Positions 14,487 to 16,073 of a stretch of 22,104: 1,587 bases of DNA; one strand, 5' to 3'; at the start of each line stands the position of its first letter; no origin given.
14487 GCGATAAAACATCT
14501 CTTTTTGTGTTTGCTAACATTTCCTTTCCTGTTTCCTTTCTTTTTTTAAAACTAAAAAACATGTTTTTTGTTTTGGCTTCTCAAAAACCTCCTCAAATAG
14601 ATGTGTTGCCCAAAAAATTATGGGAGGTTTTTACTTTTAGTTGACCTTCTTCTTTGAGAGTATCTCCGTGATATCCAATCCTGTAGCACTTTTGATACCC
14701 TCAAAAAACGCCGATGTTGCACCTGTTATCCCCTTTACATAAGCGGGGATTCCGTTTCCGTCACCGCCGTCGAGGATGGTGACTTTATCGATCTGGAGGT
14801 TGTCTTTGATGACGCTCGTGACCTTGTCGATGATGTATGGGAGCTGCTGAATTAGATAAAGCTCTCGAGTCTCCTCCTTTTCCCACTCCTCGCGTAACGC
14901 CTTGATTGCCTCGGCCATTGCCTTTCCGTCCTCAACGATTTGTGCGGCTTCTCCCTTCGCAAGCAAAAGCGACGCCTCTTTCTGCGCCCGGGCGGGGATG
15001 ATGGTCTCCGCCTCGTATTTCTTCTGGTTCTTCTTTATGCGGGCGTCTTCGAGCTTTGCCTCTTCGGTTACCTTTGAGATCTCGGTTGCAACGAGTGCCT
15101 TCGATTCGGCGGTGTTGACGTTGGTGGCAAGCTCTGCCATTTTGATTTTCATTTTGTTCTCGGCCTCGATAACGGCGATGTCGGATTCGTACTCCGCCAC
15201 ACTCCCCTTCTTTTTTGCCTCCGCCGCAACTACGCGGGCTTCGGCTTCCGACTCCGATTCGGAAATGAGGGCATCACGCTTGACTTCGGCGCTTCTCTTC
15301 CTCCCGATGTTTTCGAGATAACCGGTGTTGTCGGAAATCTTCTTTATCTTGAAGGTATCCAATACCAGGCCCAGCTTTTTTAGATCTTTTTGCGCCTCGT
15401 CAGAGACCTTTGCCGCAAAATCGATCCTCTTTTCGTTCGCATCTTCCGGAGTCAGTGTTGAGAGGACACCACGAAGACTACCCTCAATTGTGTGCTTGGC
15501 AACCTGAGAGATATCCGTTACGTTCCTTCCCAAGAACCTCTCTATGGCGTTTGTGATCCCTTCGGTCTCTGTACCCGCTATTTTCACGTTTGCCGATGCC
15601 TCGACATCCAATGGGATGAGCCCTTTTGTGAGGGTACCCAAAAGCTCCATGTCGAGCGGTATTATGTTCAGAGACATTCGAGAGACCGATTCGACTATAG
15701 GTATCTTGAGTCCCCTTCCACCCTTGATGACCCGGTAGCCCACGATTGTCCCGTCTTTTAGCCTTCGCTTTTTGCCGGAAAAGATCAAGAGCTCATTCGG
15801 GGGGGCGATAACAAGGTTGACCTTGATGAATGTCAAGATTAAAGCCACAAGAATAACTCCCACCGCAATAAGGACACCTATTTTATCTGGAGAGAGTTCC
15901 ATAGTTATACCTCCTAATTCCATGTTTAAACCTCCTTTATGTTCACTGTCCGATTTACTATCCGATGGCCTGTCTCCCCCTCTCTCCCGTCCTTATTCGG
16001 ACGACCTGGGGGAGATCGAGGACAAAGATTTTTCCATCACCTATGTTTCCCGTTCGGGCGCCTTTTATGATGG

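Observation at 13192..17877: Nitrogen-assimilation operon with a flotillin gene embedded between P-II and glnA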

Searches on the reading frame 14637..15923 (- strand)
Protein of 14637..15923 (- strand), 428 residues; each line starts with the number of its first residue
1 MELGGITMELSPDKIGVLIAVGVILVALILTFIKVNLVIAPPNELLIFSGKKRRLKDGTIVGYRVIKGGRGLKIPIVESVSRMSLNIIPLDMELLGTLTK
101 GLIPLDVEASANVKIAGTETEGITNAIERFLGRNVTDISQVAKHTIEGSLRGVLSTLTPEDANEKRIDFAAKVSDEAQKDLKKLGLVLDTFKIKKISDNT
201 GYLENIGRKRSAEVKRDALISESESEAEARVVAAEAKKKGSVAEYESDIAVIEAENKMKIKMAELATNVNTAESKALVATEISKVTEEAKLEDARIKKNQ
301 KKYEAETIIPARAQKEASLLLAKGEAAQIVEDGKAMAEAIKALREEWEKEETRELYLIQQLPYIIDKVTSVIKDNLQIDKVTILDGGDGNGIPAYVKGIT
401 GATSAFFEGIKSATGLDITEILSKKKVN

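Call 3: search_protein_families(library=pfam, proteins=[window:14637-15923:-])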
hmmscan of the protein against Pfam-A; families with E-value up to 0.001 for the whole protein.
window:14637-15923:- (428 aa): 1 family
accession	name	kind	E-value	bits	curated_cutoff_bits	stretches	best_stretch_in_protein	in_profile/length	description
PF01145.31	Band_7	-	1.3e-22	81.1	23.6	1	39-227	2-176/176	SPFH domain / Band 7 family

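Call 4: search_protein_families(library=ncbifam, proteins=[window:14637-15923:-])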
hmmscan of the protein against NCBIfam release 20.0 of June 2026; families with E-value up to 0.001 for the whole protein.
window:14637-15923:- (428 aa): 1 family
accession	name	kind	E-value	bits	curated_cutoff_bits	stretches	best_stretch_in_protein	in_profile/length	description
NF058507.1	FlotScfldFlot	equivalog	4.3e-55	187.6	700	2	19-292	4-279/477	flotillin lipid rafts scaffold protein FloT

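Call 10: find_homologous_proteins(query=window:14637-15923:-, max_evalue=1e-20)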
Query window:14637-15923:- (428 aa): 3733 proteins with E <= 1e-20 among 8000 candidates; the best 120 are listed.
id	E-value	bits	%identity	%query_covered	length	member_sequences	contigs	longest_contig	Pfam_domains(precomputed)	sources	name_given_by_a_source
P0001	1.2e-253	859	100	98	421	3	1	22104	PF01145.32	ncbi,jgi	-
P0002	1.8e-238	809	93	98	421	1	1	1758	PF01145.32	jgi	-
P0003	1.3e-188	645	70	98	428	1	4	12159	PF01145.32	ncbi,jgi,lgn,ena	-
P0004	3.8e-187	640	72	91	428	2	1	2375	PF01145.32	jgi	jgi:flotillin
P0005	1.5e-183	628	71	98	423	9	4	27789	PF01145.32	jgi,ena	-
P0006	1.6e-182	625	68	97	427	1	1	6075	PF01145.32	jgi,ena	-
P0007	1.3e-180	619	73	91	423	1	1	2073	PF01145.32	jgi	jgi:flotillin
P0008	1.3e-179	615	73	91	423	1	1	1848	PF01145.32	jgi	jgi:flotillin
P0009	4.1e-178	610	72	92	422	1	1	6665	PF01145.32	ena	-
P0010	3.0e-177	607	71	92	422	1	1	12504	PF01145.32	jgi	jgi:flotillin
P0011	9.8e-177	606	69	95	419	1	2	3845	PF01145.32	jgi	jgi:flotillin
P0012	3.0e-176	604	69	92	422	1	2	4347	PF01145.32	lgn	-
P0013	5.4e-176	603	70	92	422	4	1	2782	PF01145.32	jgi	jgi:flotillin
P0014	6.1e-176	603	68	95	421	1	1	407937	PF01145.32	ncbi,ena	-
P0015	2.1e-175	601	69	92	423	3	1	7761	PF01145.32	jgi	-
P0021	1.0e-171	589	68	93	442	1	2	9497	PF01145.32,PF15975.11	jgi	jgi:flotillin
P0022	1.5e-171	589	68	93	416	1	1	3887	PF01145.32,PF15975.11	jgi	jgi:flotillin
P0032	6.2e-167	573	64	96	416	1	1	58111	PF01145.32,PF15975.11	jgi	jgi:flotillin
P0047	3.8e-166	571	65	96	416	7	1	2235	PF01145.32,PF15975.11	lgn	-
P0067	1.7e-165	569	64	96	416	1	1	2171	PF01145.32,PF15975.11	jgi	jgi:flotillin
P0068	1.8e-165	569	64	96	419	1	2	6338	PF01145.32,PF15975.11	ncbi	-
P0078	4.4e-165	567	65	93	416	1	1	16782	PF01145.32,PF15975.11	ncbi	-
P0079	5.2e-165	567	64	96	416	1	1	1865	PF01145.32,PF15975.11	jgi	jgi:flotillin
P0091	1.0e-164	566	64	96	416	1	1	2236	PF01145.32,PF15975.11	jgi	-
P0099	1.6e-164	566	65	93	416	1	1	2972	PF01145.32,PF15975.11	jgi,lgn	jgi:flotillin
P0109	2.5e-164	565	63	96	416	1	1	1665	PF01145.32,PF15975.11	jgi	jgi:flotillin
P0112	2.8e-164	565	64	93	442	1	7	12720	PF01145.32,PF15975.11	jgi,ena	-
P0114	3.1e-164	565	65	93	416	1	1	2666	PF01145.32,PF15975.11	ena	-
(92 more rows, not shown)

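Call 11: find_related_loci(query=window:14637-15923:-, collection=genome_contigs, flank=10000)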
Query window:14637-15923:- (428 aa) in genome_contigs; peptide patterns used: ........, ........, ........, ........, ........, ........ (x = any residue, [..] = any of these).
118 stretches matched a pattern, but none encodes a relative of the query by tblastn (E <= 1e-3).

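Call 13: find_related_loci(query=A1, collection=genome_contigs, flank=10000)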
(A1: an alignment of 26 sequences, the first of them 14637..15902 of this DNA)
Query A1 (421 aa) in genome_contigs; peptide patterns used: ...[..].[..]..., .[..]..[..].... (x = any residue, [..] = any of these).
245 stretches matched a pattern; 225 encode a relative of the query (tblastn E <= 1e-3); the best 80 are kept; 80 distinct loci.
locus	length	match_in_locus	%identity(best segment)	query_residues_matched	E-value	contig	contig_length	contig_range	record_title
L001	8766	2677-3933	70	1-419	0e+0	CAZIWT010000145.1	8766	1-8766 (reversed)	MAG TPA_asm: uncultured Thermodesulfobacteriota bacterium isolate binchicken_co334_237 genome assembly, contig: NODE_151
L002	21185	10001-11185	69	25-419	0e+0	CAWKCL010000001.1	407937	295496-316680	MAG: uncultured delta proteobacterium isolate MFD03899.bin.1.137 genome assembly, contig: contig_14552, whole genome sho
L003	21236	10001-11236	63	8-419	1e-178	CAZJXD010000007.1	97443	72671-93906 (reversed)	MAG TPA_asm: uncultured Desulfobacteraceae bacterium isolate SRP323688_co1_280 genome assembly, contig: NODE_442_length_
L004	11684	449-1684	62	8-419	5e-178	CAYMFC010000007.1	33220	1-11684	MAG TPA_asm: uncultured Desulfobacteraceae bacterium isolate binchicken_co196_441 genome assembly, contig: NODE_1490_len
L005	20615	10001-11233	62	8-418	1e-177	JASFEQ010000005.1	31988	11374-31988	MAG: Desulfobacteraceae bacterium isolate D0606M12metaG_Bin_56 D0606M12metaG_FD_scaffold_207_c1, whole genome shotgun se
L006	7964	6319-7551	63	8-418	3e-174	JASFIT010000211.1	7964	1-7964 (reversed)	MAG: Desulfobacteraceae bacterium isolate D0608S20remetaG_Bin_205 D0608S20remetaG_FD_scaffold_2769_c1, whole genome shot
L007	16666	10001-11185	69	25-419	7e-174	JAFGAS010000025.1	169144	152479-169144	MAG: Candidatus Zymogenaceae bacterium isolate Zod_maxbin.0311 k87_1477620, whole genome shotgun sequence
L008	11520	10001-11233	65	8-418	1e-173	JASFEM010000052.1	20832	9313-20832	MAG: Syntrophobacterales bacterium isolate D0606M12metaG_Bin_34 D0606M12metaG_FD_scaffold_515_c1, whole genome shotgun s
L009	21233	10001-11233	64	8-418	3e-173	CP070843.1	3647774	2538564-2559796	MAG: Deltaproteobacteria bacterium isolate bin435 chromosome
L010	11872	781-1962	65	25-418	4e-172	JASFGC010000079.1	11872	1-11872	MAG: Syntrophobacterales bacterium isolate D0606S20remetaG_Bin_93 D0606S20remetaG_FD_scaffold_256_c1, whole genome shotg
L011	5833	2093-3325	63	8-418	1e-173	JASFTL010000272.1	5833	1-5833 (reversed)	MAG: Desulfobacterales bacterium isolate D1103U20metaG_Bin_528 D1103U20metaG_FD_scaffold_5449_c1, whole genome shotgun s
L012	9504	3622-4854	63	8-418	2e-171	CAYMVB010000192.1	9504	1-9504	MAG TPA_asm: uncultured Desulfobacteraceae bacterium isolate SRP067234_co1_71 genome assembly, contig: k99_1065150, whol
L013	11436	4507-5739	63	8-418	1e-171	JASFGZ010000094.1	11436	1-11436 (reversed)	MAG: Desulfobacterales bacterium isolate D0606U20metaG_Bin_82 D0606U20metaG_FD_scaffold_359_c1, whole genome shotgun seq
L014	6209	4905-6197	63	1-418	5e-171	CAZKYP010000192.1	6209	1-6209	MAG TPA_asm: uncultured Pirellulales bacterium isolate binchicken_co129_610 genome assembly, contig: NODE_43571_length_6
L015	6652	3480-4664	63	25-419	2e-170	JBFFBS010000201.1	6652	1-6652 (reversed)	MAG: Syntrophobacteria bacterium isolate Mix_mud12.2021.10.10 k141_478347_length_6652_cov_15.3708, whole genome shotgun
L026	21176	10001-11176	54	27-418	3e-133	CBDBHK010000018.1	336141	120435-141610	MAG: Acidobacteriota bacterium isolate 99fda0a5-85d9-418a-8fd5-750ac8318952 genome assembly, contig: contig_18, whole ge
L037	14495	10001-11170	48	27-419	4e-109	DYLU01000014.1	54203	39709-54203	MAG TPA_asm: Leptospira biflexa isolate SulCav_AS07-7_37_12 SulCav_AS07_7_495_length_54203_cov_6_918593, whole genome sh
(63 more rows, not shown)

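Call 35: search_solved_structures(query=A1, max_evalue=0.001)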
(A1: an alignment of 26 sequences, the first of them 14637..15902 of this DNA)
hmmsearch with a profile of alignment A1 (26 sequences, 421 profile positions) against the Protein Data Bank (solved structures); distinct sequences matched with E-value up to 0.001: 5.
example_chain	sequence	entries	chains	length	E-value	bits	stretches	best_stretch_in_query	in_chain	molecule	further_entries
9bq2_B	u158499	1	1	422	1.9e-49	172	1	30-299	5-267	Flotillin-1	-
9l3g_A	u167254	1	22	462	1.9e-49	171.9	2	30-289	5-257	Flotillin-1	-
9l3g_a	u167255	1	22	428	3.2e-38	134.9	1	29-302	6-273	Flotillin-2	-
9bq2_A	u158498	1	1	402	3.8e-38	134.7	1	29-302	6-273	Flotillin-2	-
1win_A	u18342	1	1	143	1.2e-19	73.7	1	71-200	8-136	Flotillin 2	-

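Call 41: predict_structure(alignment_id=A1)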
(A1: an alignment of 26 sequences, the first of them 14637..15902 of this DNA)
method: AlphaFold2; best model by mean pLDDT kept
length: 421 residues; sequences in the alignment: 26
mean_pLDDT: 60.5   pTM: 0.31
mean pLDDT of the five models: 60.5, 59.8, 58.9, 56.8, 46.5
residues with pLDDT >= 90: 0; 70-90: 129; 50-70: 182; < 50: 110
segments of 3 or more residues with pLDDT < 50: 26-78, 110-121, 339-347, 369-394, 419-421
pLDDT, mean of each block of 10 residues (from residue 1): 64 73 50 33 41 39 36 41 72 64 69 45 56 78 76 68 79 75 77 63 61 72 63 53 71 72 64 67 75 71 70 64 56 50 49 63 59 43 43 53 64 58 35
secondary structure, 60 per line:
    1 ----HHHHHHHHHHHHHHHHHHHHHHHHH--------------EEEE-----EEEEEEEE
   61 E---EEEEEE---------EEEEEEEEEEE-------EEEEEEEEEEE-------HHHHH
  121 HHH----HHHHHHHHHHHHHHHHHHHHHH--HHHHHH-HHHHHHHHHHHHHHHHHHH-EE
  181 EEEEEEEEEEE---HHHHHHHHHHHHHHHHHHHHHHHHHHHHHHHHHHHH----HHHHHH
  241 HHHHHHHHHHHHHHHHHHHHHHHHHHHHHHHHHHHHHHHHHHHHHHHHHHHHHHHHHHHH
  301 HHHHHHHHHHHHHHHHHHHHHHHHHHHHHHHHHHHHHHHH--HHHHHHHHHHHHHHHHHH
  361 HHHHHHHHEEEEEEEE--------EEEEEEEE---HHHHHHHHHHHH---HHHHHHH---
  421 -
elements in order: H5-29 E44-47 E53-61 E65-70 E80-90 E98-108 H116-123 H128-149 H152-157 H159-177 E179-191 H195-230 H235-340 H343-368 E369-376 E385-392 H396-407 H411-417

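Call 46: fold_search(model_id=the predicted structure, library=pdb)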
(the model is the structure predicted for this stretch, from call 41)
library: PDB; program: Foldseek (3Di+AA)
matches with E <= 10: 91; with E <= 0.001: 54
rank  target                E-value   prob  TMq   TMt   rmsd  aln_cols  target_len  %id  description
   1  9bq2_B                4.6e-13  1.00  0.30  0.30  85.7       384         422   25  Structure of the flotillin complex in a native membrane environment (released 2024-07-24)
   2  9l3g_A                1.1e-12  1.00  0.33  0.33  90.3       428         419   25  Structure of the flotillin complex (released 2025-12-24)
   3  9bq2_A                1.7e-12  1.00  0.31  0.32  88.2       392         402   26  Structure of the flotillin complex in a native membrane environment (released 2024-07-24)
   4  9l3g_a                3.3e-11  1.00  0.31  0.33  84.0       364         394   27  Structure of the flotillin complex (released 2025-12-24)
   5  1win_MODEL_1_A        3.8e-09  1.00  0.28  0.76   3.0       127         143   38  Solution Structure of the Band 7 Domain of the mouse Flotillin 2 Protein (released 2004-11-28)
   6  9z7u_B                8.7e-08  1.00  0.25  0.36  13.0       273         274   18  Human Stomatin - C8 Symmetry (released 2026-02-25)
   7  7vhq_G                1.5e-07  1.00  0.31  0.41  31.6       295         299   21  Structural insights into the membrane microdomain organization by SPFH family proteins (released 2022-01-19)
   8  9z4w_3                2.7e-07  1.00  0.29  0.17  72.3       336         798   18  Cryo-EM structure of rabbit major vault protein complex (released 2026-01-21)
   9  8rrh_B                3.0e-07  1.00  0.33  0.43  14.1       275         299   15  The human prohibitin complex (released 2024-12-18)
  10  9o9z_A                3.0e-07  1.00  0.28  0.47  15.1       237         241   15  The human PHB1/2 complex (closed) (released 2025-10-22)
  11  9oh9_B                3.0e-07  1.00  0.26  0.40  13.2       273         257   18  Human Stomatin Complex in Native Membrane Vesicles (released 2025-08-13)
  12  9z7u_C                3.6e-07  1.00  0.27  0.40  12.6       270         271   18  Human Stomatin - C8 Symmetry (released 2026-02-25)
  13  7wi3_A                5.5e-07  1.00  0.28  0.38  33.0       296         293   20  Cryo-EM structure of E.Coli FtsH-HflkC AAA protease complex (released 2022-06-01)
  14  9oh9_A                1.1e-06  1.00  0.27  0.41  11.9       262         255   18  Human Stomatin Complex in Native Membrane Vesicles (released 2025-08-13)
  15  9o9z_a                1.2e-06  1.00  0.28  0.43  16.6       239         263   15  The human PHB1/2 complex (closed) (released 2025-10-22)
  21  7wi3_C                2.7e-06  1.00  0.29  0.40  33.7       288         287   20  Cryo-EM structure of E.Coli FtsH-HflkC AAA protease complex (released 2022-06-01)
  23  7wi3_D                6.6e-06  1.00  0.30  0.42  35.2       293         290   20  Cryo-EM structure of E.Coli FtsH-HflkC AAA protease complex (released 2022-06-01)
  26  9cz2_XA               1.1e-05  1.00  0.28  0.40  50.8       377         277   16  Cryo-EM structure of a nautilus-like HflK/C assembly in complex with FtsH AAA protease (released 2024-11-13)
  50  8z5g_A                2.5e-04  1.00  0.27  0.38  45.2       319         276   15  Cryo-EM structure of E.coli SPFH-NfeD family protein complex QmcA-YbbJ (released 2024-08-21)
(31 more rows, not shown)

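Call 52: search_protein_families(library=pfam, proteins=[L001:5432-7177:+, L010:5791-6627:+, L009:15258-15743:+, L007:4046-4570:+, L009:4864-5703:-, L026:8304-9872:+])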
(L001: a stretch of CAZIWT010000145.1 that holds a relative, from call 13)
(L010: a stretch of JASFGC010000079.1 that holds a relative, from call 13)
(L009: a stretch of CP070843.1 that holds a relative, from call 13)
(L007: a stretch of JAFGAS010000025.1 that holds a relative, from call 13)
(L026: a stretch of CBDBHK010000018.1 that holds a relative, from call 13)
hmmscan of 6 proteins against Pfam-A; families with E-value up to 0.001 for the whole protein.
L001:5432-7177:+ (581 aa): 2 families
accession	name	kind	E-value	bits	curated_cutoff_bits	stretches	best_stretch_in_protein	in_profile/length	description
PF02540.23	NAD_synthase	-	2.2e-75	253.4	21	1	307-555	4-242/242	NAD synthase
PF00795.27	CN_hydrolase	-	3.8e-24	85.8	23.2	1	16-255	1-247/256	Carbon-nitrogen hydrolase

L010:5791-6627:+ (278 aa): 0 families

L009:15258-15743:+ (161 aa): 0 families

L007:4046-4570:+ (174 aa): 4 families
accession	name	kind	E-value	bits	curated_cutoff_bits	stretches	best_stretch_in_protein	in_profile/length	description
PF14534.12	DUF4440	-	4.1e-09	37.3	25.2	1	63-162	13-106/107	Domain of unknown function (DUF4440)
PF13474.12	SnoaL_3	-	7.9e-07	29.9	22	1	64-172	14-119/121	SnoaL-like domain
PF13577.12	SnoaL_4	-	2.7e-06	27.8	24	1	64-163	22-122/126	SnoaL-like domain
PF12680.13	SnoaL_2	-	9.4e-06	26.6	27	1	64-162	10-100/102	SnoaL-like domain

L009:4864-5703:- (279 aa): 3 families
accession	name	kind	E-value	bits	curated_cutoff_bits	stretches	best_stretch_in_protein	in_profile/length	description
PF00106.31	adh_short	-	1.3e-50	172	26.6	1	7-198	1-190/195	short chain dehydrogenase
PF13561.12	adh_short_C2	-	3.1e-32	112.5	27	1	15-217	3-202/236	Enoyl-(Acyl carrier protein) reductase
PF08659.16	KR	-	3.4e-18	66.7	22.6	1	9-159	3-153/180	KR domain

L026:8304-9872:+ (522 aa): 2 families
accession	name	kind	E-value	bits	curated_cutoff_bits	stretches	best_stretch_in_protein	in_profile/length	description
PF00120.29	Gln-synt_C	-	2.8e-136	454.5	24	1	153-519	2-344/344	Glutamine synthetase, catalytic domain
PF03951.24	Gln-synt_N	-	3e-32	110.5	33.4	1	64-145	1-82/82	Glutamine synthetase, beta-Grasp domain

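Call 56: find_homologous_proteins(query=L037:10001-11170:+, max_evalue=1e-30)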
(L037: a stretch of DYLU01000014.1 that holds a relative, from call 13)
Query L037:10001-11170:+ (390 aa): 765 proteins with E <= 1e-30 among 8000 candidates; the best 120 are listed.
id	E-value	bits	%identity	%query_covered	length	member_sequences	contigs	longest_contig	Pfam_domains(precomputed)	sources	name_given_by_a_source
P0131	3.6e-235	798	97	100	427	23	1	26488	PF01145.32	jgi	jgi:flotillin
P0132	7.2e-232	787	95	100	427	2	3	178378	PF01145.32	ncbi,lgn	-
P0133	1.5e-216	737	89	100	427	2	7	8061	PF01145.32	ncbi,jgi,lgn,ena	-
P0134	6.7e-182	623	73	100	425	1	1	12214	PF01145.32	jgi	jgi:flotillin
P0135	1.7e-180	618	72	100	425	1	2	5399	PF01145.32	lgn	-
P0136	5.9e-180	617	75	100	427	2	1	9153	PF01145.32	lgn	-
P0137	7.3e-178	610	72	100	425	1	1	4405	PF01145.32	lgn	-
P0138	1.1e-176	606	72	100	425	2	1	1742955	PF01145.32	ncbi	-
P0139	2.9e-175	601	71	100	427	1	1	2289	PF01145.32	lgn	-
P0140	3.3e-175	601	70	99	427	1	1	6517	PF01145.32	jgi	jgi:flotillin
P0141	9.7e-175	600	70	99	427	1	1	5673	PF01145.32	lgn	-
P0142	1.3e-173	596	70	100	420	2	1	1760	PF01145.32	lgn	-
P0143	1.6e-173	596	71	100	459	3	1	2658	PF01145.32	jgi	jgi:flotillin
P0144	2.9e-173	595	69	99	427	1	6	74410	PF01145.32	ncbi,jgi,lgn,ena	-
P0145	5.7e-173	594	71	100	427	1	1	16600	PF01145.32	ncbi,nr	ncbi:MAG: SPFH domain-containing protein [Spirochaetes bacterium]|nr:SPFH domain-containing protein 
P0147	6.5e-169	580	69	99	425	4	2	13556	PF01145.32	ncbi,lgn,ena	-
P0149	2.6e-167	575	69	100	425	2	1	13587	PF01145.32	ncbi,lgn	-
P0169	6.6e-109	383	49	100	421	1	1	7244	PF01145.32,PF15975.11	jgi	jgi:flotillin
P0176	1.6e-107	379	49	100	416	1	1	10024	PF01145.32,PF15975.11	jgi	jgi:flotillin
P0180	4.6e-107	377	48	100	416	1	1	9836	PF01145.32,PF15975.11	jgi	jgi:flotillin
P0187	2.5e-105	371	48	100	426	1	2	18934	PF01145.32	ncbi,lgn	ncbi:MAG: flotillin family protein [Sedimentisphaerales bacterium]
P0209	2.0e-100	355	45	99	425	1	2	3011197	PF01145.32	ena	-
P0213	3.3e-100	354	46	100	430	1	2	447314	PF01145.32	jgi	jgi:flotillin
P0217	8.3e-100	353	49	99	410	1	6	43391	PF01145.32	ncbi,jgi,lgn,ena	-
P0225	1.5e-99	352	46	99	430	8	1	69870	PF01145.32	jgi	-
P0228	1.1e-98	349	45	100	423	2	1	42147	PF01145.32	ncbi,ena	-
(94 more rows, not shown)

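Call 57: find_encoding_contigs(protein=P0187, flank=6000, max_places=2)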
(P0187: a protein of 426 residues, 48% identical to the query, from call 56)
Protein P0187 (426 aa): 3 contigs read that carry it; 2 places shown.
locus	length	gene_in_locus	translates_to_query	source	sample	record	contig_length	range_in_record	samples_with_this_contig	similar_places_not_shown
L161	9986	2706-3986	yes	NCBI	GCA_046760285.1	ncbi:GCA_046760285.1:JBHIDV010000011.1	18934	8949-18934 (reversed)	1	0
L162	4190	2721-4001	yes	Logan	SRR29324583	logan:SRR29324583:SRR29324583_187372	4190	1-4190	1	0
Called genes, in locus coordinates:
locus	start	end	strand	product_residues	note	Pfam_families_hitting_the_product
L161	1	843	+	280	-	PF00909:Ammonium_transp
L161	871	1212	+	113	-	PF00543:P-II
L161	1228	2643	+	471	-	PF03951:Gln-synt_N, PF00120:Gln-synt_C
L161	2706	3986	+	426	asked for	PF01145:Band_7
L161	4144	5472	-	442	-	PF13609:Porin_4 (weak), PF07396:Porin_O_P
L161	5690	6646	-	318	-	PF04055:Radical_SAM, PF13353:Fer4_12 (weak), PF06463:Mob_synth_C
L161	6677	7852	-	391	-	PF03453:MoeA_N, PF00994:MoCF_biosynth, PF03454:MoeA_C (weak)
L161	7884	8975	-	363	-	PF13646:HEAT_2, PF03781:FGE-sulfatase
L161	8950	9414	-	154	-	PF00072:Response_reg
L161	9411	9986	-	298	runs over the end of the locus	PF02613:Nitrate_red_del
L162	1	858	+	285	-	?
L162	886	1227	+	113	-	PF00543:P-II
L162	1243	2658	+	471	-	PF03951:Gln-synt_N, PF00120:Gln-synt_C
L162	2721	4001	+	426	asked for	PF01145:Band_7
